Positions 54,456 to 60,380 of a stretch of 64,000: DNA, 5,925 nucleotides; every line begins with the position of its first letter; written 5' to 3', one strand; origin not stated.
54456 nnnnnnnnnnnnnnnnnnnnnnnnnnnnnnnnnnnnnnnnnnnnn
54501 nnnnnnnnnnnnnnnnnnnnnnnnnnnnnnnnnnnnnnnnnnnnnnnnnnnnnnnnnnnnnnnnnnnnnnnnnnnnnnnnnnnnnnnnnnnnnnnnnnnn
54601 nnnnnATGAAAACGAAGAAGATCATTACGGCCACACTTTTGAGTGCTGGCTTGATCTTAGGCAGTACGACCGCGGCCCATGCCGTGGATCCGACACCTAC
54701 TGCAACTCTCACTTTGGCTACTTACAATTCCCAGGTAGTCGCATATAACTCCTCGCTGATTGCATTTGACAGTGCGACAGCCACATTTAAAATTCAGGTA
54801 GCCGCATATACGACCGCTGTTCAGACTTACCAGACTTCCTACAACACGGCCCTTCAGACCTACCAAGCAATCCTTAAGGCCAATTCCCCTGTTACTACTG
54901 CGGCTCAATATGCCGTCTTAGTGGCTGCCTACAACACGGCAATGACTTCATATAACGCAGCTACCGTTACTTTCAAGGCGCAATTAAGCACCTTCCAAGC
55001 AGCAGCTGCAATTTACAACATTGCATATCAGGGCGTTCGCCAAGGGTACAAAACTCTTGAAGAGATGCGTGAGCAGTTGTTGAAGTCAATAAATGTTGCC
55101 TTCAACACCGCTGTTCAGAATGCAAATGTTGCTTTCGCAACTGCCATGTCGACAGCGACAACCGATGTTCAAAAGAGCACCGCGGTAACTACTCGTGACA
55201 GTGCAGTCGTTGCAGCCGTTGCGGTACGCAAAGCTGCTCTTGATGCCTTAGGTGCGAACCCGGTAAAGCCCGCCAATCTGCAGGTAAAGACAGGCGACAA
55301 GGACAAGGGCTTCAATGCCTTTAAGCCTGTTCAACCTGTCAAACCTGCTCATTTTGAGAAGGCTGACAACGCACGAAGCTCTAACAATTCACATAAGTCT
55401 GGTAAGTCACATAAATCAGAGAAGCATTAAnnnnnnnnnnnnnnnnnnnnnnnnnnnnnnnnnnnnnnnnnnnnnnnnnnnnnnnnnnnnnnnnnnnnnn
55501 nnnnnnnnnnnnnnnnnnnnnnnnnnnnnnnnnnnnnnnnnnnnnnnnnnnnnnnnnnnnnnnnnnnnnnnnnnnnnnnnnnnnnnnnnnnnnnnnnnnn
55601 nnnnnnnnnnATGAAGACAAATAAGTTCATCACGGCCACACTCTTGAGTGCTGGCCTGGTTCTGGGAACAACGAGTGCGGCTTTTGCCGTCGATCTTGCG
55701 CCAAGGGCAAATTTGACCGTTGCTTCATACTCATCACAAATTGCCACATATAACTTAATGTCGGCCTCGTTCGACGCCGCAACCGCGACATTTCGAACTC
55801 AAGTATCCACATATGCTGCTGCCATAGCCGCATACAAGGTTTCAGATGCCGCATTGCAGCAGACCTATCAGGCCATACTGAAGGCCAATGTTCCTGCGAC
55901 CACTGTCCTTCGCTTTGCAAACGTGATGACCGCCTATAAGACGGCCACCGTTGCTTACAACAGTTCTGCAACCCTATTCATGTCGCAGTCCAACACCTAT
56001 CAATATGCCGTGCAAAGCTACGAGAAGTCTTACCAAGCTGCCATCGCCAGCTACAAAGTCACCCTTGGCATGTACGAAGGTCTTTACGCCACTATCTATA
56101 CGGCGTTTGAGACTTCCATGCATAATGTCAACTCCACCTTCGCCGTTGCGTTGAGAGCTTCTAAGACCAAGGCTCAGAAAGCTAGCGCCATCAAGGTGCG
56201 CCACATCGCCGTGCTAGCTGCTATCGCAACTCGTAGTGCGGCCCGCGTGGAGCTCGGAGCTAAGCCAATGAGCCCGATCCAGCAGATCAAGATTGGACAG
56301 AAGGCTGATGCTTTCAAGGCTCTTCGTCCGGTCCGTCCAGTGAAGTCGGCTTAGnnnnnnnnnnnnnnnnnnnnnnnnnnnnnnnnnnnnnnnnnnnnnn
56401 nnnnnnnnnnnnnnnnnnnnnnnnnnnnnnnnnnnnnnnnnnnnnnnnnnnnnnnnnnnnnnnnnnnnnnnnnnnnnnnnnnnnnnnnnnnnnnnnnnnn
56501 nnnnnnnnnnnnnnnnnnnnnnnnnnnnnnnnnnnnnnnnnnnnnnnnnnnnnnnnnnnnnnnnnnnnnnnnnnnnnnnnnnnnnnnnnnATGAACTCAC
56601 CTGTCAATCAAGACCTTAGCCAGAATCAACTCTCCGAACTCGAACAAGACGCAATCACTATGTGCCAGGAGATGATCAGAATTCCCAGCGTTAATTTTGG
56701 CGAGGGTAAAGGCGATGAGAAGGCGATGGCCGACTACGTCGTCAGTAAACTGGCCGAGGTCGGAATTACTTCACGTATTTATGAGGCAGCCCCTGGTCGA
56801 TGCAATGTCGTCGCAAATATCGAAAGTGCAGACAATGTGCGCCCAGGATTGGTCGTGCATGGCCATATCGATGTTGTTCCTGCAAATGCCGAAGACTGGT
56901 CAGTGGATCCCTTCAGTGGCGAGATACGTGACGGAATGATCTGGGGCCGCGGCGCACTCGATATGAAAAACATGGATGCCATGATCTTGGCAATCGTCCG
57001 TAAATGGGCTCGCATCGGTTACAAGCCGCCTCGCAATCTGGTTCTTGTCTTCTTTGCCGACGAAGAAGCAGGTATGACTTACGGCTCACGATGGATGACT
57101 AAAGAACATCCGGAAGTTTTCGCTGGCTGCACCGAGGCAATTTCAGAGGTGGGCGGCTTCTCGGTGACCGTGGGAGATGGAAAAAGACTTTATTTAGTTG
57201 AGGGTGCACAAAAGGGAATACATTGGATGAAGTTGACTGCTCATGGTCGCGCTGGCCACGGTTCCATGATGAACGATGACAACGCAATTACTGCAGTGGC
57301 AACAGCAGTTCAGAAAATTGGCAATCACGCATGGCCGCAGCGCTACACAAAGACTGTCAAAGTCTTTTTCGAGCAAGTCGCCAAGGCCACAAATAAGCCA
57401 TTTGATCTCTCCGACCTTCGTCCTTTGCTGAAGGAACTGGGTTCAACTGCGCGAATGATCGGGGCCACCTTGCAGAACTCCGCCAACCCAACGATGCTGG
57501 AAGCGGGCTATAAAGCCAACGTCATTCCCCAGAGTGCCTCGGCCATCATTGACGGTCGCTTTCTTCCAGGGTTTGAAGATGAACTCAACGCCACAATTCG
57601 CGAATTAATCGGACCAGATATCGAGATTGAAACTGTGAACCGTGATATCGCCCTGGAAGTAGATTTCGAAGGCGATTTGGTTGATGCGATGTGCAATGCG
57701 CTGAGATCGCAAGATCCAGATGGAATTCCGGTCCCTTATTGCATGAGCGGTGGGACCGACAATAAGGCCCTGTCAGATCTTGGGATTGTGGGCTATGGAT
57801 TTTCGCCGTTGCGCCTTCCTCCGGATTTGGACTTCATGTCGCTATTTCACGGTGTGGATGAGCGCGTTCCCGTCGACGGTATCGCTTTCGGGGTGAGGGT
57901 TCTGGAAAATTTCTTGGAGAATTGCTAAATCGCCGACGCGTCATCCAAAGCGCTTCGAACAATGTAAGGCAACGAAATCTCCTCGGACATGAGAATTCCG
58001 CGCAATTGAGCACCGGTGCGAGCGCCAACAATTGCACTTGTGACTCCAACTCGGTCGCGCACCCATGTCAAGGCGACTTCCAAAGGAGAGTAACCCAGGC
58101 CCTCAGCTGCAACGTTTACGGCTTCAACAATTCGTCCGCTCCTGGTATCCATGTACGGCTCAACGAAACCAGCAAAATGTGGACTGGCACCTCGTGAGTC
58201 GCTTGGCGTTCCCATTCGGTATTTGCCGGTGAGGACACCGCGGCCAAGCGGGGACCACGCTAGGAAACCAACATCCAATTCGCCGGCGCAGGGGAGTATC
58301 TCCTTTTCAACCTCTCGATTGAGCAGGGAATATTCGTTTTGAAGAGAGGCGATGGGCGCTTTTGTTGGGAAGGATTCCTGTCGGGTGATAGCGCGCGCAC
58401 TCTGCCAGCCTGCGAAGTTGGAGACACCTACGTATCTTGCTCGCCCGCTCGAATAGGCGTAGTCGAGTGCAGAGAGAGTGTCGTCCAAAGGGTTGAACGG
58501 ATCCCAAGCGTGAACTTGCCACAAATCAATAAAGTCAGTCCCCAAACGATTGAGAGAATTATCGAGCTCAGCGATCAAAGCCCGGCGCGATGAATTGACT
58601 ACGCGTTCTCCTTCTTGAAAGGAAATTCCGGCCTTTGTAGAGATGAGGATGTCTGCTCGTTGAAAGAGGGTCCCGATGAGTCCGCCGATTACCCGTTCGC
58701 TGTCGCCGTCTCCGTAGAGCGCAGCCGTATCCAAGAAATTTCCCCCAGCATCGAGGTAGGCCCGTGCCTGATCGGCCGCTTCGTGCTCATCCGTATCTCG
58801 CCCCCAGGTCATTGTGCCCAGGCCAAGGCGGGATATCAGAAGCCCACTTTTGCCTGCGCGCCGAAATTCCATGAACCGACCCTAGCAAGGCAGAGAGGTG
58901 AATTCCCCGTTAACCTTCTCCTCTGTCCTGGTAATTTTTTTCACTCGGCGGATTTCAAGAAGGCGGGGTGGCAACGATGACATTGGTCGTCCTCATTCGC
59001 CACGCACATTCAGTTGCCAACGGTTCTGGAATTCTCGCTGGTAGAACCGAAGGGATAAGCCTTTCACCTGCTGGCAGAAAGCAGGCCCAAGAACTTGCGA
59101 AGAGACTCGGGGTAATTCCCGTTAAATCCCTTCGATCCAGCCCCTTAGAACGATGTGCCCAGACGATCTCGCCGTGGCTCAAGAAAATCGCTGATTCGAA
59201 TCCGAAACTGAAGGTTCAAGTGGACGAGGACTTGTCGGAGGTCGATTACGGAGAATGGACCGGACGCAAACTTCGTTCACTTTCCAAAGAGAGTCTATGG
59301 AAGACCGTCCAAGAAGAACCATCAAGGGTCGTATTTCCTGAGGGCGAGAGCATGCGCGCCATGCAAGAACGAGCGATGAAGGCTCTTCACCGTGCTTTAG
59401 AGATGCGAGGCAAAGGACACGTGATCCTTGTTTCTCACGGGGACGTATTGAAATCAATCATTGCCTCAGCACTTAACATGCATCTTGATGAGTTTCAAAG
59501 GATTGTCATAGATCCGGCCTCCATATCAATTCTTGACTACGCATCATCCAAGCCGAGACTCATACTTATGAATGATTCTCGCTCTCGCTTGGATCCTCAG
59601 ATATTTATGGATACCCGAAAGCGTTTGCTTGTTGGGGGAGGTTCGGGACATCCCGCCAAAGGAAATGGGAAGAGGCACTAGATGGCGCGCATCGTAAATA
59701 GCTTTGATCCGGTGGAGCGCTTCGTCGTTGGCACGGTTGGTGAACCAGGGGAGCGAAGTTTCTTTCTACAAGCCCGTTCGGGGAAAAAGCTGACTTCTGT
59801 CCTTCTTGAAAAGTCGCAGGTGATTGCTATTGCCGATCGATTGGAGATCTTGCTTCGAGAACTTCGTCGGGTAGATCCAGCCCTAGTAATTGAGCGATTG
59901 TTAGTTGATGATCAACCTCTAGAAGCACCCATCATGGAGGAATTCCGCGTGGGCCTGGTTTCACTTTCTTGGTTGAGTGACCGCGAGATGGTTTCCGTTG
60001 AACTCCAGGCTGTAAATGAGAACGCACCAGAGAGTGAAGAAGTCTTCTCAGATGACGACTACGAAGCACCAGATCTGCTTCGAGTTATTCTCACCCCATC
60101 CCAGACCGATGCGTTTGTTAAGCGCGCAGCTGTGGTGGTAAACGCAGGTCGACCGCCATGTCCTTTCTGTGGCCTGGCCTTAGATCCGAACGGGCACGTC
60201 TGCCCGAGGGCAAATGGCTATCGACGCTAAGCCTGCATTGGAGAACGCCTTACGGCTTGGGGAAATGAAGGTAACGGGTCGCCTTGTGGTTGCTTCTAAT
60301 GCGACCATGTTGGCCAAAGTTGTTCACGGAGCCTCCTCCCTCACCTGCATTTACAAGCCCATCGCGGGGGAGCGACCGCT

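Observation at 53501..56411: Tandem array of three self-contained modules encoding an unrecognised family of secreted proteins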

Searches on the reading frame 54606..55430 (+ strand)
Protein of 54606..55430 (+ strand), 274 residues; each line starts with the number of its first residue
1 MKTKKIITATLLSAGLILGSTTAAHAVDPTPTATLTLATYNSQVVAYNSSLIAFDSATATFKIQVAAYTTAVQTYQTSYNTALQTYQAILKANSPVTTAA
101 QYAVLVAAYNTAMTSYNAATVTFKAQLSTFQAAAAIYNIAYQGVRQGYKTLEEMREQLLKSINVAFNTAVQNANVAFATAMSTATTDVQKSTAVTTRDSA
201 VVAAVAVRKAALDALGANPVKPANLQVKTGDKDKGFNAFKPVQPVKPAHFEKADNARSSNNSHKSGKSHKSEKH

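Call 6: search_protein_families(library=pfam, proteins=[window:54606-55430:+], max_evalue=1)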
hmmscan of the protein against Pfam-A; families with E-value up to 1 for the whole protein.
window:54606-55430:+ (274 aa): 3 families
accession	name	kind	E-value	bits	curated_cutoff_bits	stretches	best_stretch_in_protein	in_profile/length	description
PF14062.11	DUF4253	-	0.11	13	27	1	118-166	52-106/109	Domain of unknown function (DUF4253)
PF07317.18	PilZN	-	0.23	11.8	23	0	151-192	55-95/107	Flagellar regulator YcgR, PilZN domain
PF08810.16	KapB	-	0.32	11.6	26.3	0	53-93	52-92/112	Kinase associated protein B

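Call 7: search_protein_families(library=ncbifam, proteins=[window:54606-55430:+], max_evalue=1)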
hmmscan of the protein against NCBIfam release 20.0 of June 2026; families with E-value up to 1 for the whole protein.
window:54606-55430:+ (274 aa): 0 families

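Call 69: search_protein_families(library=phrogs, proteins=[window:54606-55430:+], max_evalue=0.01)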
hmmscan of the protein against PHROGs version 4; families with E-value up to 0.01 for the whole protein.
window:54606-55430:+ (274 aa): 0 families

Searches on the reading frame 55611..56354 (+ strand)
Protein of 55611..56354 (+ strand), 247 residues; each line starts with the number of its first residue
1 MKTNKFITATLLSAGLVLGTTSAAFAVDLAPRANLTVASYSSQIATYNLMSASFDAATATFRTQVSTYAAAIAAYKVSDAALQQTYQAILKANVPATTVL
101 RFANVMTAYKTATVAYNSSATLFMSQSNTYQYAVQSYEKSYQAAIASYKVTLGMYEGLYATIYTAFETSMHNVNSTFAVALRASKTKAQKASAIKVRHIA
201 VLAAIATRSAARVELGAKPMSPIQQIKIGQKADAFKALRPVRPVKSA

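Call 6: search_protein_families(library=pfam, proteins=[window:55611-56354:+], max_evalue=1)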
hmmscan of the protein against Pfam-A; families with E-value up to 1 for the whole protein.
window:55611-56354:+ (247 aa): 2 families
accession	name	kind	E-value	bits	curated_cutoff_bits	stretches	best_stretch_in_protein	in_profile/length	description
PF07007.17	LprI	-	0.13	13.1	22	1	61-91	8-38/106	Lysozyme inhibitor LprI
PF13949.11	ALIX_LYPXL_bnd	-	0.27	10.9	30.8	1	56-89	72-105/295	ALIX V-shaped domain binding to HIV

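Call 7: search_protein_families(library=ncbifam, proteins=[window:55611-56354:+], max_evalue=1)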
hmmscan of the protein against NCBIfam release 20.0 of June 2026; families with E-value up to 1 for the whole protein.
window:55611-56354:+ (247 aa): 0 families

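Call 69: search_protein_families(library=phrogs, proteins=[window:55611-56354:+], max_evalue=0.01)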
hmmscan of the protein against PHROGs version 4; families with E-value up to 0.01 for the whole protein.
window:55611-56354:+ (247 aa): 1 family
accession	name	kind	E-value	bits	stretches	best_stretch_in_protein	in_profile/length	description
phrog_9374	-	unknown function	0.0076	17.2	0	140-176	18-54/59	-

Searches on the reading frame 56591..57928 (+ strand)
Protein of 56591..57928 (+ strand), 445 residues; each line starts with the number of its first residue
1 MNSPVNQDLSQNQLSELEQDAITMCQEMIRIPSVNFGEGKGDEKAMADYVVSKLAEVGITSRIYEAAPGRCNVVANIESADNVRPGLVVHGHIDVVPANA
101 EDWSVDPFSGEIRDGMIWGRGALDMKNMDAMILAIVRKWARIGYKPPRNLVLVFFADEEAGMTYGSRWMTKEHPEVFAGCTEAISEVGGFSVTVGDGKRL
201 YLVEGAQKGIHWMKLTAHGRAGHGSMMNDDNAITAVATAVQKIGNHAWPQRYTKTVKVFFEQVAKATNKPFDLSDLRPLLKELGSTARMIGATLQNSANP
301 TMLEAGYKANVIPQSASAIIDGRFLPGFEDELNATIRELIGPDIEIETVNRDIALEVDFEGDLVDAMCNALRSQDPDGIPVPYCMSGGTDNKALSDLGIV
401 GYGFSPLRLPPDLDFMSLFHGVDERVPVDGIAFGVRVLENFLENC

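Call 6: search_protein_families(library=pfam, proteins=[window:56591-57928:+], max_evalue=1)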
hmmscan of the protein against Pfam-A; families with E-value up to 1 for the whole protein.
window:56591-57928:+ (445 aa): 3 families
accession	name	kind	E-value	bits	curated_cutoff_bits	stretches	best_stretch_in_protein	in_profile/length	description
PF01546.33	Peptidase_M20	-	2.9e-32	112.7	24.6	1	89-444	2-206/206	Peptidase family M20/M25/M40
PF07687.19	M20_dimer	-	5.2e-14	52.5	21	1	206-340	2-99/107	Peptidase dimerisation domain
PF04389.22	Peptidase_M28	-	4.3e-08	33.5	21.3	1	72-174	1-81/193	Peptidase family M28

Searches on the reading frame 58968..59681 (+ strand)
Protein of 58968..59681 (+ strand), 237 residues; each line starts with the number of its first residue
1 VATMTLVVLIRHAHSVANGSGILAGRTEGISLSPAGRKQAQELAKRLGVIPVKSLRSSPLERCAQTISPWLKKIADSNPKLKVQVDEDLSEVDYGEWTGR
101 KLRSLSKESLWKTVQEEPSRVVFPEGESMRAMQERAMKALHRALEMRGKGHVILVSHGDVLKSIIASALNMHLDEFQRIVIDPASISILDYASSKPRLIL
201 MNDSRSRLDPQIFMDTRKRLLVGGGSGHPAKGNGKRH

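Call 82: search_protein_families(library=pfam, proteins=[window:58968-59681:+], max_evalue=0.001)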
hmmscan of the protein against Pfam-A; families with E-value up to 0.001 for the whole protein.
window:58968-59681:+ (237 aa): 1 family
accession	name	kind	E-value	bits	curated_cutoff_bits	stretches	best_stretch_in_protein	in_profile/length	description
PF00300.27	His_Phos_1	-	7.7e-46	156.6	21.7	1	7-203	1-193/194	Histidine phosphatase superfamily (branch 1)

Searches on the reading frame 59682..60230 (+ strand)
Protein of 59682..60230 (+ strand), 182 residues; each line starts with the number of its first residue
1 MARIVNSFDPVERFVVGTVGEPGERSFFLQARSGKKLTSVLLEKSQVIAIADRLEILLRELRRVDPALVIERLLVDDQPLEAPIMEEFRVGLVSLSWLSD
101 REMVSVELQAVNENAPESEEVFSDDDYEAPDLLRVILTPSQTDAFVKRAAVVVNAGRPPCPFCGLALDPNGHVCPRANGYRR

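Call 82: search_protein_families(library=pfam, proteins=[window:59682-60230:+], max_evalue=0.001)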
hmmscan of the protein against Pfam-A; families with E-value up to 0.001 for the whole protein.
window:59682-60230:+ (182 aa): 1 family
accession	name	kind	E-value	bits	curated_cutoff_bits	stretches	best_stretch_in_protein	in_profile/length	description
PF11290.13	DUF3090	-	8.7e-54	182.3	27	1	7-174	2-170/170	Protein of unknown function (DUF3090)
